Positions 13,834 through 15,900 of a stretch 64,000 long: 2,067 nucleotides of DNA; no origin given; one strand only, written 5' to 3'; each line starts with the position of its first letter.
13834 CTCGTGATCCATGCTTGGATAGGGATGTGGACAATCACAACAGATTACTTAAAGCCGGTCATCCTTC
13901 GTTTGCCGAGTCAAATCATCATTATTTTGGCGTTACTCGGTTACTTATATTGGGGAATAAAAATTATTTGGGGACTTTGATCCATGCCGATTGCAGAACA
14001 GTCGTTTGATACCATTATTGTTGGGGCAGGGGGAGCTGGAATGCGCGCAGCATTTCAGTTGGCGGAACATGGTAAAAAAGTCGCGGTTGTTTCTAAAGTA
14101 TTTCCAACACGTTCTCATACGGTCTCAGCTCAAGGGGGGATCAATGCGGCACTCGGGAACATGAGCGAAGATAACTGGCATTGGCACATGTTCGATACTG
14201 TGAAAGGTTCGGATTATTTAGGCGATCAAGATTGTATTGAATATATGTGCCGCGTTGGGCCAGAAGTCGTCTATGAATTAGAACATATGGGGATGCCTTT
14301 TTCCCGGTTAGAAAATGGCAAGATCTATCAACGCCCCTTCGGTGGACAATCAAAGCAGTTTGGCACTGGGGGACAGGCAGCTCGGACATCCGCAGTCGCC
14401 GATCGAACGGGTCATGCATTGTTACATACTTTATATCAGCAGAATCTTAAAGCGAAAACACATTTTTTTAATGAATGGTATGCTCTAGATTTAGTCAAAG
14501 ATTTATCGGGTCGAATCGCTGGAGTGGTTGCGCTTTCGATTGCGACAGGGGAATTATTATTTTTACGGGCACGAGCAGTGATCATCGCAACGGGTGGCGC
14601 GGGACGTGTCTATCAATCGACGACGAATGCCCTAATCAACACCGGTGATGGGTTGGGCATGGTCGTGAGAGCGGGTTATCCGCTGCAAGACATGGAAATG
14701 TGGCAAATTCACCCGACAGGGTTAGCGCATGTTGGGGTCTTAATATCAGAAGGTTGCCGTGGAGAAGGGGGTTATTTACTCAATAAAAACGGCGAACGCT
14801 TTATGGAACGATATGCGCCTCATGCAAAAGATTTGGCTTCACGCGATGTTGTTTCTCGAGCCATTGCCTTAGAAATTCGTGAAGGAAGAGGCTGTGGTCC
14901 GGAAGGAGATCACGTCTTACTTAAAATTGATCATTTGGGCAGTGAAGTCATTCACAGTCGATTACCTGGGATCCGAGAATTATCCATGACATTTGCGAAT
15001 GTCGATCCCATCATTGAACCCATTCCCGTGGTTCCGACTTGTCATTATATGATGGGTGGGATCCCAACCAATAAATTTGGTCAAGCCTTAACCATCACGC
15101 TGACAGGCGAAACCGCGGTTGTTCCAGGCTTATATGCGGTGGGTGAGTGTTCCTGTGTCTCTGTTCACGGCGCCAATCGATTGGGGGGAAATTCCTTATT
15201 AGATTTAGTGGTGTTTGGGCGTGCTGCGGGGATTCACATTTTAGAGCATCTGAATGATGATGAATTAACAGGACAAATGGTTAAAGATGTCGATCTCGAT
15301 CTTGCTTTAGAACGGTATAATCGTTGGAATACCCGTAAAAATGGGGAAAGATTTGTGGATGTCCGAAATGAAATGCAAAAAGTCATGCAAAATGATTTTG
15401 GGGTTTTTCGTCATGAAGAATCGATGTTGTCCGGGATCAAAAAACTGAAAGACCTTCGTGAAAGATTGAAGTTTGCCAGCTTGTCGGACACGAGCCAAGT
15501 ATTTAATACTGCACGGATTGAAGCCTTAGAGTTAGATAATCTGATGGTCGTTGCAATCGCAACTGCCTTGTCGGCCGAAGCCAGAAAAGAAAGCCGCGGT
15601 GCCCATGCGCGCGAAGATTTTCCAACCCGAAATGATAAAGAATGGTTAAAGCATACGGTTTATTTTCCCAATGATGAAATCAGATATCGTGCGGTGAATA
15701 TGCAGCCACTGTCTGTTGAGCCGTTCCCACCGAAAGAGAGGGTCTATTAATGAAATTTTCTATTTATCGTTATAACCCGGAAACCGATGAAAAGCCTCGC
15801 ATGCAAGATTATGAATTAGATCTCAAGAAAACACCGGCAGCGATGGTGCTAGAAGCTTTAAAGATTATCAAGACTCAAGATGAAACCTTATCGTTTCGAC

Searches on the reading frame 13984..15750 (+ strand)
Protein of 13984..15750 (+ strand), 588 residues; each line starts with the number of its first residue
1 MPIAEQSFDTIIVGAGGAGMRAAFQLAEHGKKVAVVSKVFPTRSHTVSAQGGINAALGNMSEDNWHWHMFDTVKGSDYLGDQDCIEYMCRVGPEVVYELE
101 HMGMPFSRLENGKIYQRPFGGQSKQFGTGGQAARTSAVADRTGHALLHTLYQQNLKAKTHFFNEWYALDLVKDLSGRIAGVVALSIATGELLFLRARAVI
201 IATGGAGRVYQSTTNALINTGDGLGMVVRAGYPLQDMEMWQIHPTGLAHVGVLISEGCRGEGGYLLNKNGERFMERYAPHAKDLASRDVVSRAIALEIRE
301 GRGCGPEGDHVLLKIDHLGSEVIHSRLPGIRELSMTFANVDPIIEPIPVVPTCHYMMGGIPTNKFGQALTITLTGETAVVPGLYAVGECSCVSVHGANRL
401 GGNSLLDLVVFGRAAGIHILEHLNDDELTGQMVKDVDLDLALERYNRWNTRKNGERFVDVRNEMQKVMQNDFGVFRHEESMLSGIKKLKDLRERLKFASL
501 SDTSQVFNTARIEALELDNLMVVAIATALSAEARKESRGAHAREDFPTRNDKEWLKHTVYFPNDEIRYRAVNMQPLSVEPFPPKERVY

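Call 69: search_protein_families(library=pfam, proteins=[window:13984-15750:+], max_evalue=0.00001)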
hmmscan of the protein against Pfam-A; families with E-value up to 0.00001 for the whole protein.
window:13984-15750:+ (588 aa): 5 families
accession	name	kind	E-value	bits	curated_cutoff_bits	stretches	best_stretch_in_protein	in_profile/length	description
PF00890.30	FAD_binding_2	-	3.6e-120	402.4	20.4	1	9-405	1-414/414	FAD binding domain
PF02910.25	Succ_DH_flav_C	-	2.6e-44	150.8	20.8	1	461-588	1-130/130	Fumarate reductase flavoprotein C-term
PF03486.20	HI0933_like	-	1.5e-07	31.5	50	0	9-57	2-51/244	HI0933-like protein Rossmann domain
PF07992.20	Pyr_redox_2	-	3.7e-07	30.3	26.1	0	8-48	1-37/291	Pyridine nucleotide-disulphide oxidoreductase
PF01266.30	DAO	-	3.1e-06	27.4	27.9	0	9-76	1-58/353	FAD dependent oxidoreductase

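Call 70: list_cluster_members(proteins=[window:13984-15750:+, P0020, window:11266-12558:-, P0008, P0009])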
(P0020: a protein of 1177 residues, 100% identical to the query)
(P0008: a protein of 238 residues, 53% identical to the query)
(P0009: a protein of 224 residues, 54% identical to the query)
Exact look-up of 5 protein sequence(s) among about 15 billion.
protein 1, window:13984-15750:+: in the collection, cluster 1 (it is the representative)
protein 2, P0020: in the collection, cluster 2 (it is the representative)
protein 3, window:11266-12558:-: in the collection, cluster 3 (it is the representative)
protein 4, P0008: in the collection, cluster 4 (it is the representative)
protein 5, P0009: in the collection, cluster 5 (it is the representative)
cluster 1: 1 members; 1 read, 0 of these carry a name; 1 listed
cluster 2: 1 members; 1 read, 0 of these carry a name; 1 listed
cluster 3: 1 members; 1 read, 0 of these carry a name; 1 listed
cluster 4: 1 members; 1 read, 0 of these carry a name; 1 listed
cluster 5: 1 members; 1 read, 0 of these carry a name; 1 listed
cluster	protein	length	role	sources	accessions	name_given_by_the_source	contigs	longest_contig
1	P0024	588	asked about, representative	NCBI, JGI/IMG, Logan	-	-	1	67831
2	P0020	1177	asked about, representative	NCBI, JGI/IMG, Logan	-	-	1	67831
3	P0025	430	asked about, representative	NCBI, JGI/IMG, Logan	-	-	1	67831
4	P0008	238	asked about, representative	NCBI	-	-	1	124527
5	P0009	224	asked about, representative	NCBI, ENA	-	-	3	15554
